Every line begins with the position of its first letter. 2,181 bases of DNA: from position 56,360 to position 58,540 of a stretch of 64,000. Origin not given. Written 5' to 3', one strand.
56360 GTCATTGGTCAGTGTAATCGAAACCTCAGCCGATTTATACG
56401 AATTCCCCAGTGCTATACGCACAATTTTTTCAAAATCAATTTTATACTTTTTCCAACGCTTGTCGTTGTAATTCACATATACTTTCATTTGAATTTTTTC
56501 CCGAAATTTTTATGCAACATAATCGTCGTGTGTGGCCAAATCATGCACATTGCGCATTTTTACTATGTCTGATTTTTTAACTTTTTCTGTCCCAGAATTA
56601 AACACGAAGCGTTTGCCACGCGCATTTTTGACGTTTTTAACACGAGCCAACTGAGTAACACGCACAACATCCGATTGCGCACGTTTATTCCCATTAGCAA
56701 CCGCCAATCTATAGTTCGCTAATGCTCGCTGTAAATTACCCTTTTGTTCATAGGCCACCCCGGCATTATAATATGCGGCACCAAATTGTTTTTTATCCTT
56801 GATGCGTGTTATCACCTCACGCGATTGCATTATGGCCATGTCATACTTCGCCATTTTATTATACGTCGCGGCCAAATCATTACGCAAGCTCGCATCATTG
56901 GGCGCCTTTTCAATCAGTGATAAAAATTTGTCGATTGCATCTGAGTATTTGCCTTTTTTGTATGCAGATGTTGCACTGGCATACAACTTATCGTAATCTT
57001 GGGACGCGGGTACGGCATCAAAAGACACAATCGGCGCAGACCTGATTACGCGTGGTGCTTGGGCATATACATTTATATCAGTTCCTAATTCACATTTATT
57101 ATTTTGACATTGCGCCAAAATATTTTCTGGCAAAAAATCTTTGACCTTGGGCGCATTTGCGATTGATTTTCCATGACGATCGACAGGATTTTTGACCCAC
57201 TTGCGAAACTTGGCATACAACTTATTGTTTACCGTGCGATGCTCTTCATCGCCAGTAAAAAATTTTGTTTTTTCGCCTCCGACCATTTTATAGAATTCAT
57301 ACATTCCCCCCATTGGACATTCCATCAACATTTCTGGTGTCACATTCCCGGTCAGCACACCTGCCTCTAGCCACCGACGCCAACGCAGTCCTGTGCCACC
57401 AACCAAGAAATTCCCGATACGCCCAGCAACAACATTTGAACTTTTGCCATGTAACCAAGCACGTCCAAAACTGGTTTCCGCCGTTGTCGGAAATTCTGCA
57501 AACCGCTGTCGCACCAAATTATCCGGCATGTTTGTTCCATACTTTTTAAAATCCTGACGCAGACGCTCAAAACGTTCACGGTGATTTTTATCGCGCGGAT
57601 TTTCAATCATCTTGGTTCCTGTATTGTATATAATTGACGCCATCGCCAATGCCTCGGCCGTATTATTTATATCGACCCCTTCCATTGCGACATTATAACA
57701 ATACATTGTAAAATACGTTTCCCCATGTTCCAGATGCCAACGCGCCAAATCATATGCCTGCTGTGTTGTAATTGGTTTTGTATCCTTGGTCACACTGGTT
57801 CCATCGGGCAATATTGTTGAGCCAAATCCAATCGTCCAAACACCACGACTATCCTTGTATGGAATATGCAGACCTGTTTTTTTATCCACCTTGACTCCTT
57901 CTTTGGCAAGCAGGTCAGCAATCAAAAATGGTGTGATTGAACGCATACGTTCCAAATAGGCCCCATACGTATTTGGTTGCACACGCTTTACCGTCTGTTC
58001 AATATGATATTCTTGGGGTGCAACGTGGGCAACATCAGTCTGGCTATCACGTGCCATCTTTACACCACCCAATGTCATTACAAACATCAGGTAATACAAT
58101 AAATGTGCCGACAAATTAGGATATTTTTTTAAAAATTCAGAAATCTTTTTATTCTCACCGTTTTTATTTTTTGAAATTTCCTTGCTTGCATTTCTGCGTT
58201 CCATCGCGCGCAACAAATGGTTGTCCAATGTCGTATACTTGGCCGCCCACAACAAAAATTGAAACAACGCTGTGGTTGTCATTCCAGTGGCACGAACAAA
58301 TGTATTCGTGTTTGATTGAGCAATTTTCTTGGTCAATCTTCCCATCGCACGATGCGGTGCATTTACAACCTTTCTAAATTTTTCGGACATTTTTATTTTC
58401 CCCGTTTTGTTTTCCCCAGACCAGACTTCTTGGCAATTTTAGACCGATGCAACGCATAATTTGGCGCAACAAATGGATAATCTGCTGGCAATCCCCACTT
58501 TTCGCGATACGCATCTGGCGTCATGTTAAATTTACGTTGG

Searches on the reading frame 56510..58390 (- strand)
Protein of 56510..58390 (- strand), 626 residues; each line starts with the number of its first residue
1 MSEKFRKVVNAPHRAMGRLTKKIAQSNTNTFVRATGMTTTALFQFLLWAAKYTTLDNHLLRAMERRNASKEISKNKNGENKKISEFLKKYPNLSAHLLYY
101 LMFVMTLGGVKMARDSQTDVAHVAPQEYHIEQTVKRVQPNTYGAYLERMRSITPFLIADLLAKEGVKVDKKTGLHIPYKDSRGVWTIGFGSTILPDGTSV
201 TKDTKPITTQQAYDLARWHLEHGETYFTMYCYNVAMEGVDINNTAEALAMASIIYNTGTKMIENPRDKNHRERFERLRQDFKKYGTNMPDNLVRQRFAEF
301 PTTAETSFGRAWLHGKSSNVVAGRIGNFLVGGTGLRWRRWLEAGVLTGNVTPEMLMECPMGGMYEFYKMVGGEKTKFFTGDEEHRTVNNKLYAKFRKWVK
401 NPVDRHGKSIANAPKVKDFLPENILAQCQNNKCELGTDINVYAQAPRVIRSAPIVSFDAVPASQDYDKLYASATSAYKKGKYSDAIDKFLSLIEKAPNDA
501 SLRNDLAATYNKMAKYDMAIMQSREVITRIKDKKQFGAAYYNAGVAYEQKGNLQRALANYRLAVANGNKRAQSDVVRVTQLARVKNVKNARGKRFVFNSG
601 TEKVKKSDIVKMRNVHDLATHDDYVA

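Call 43: search_protein_families(library=pfam, proteins=[window:56510-58390:-], max_evalue=0.001)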
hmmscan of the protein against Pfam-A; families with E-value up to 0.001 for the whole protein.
window:56510-58390:- (626 aa): 7 families
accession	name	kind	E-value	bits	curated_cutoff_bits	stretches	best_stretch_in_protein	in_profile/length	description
PF00959.24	Phage_lysozyme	-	8.6e-12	45.9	22.3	1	177-296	10-122/125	Phage lysozyme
PF13432.12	TPR_16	-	1.2e-06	29.3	32.7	0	537-568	31-62/65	Tetratricopeptide repeat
PF07719.23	TPR_2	-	3.1e-06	27.3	27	0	538-564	2-28/34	Tetratricopeptide repeat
PF13431.12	TPR_17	-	5e-06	26.8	24.4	1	489-520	2-33/34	Tetratricopeptide repeat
PF24575.1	TPR_Slam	-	1.3e-05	26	35.2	1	469-515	50-96/104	Surface lipoprotein assembly modifier, N-terminal TPR repeats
PF13414.12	TPR_11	-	0.00024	21.1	26.8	0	477-512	5-40/42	TPR repeat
PF00515.34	TPR_1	-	0.0003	20.9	27.8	0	539-564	3-28/34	Tetratricopeptide repeat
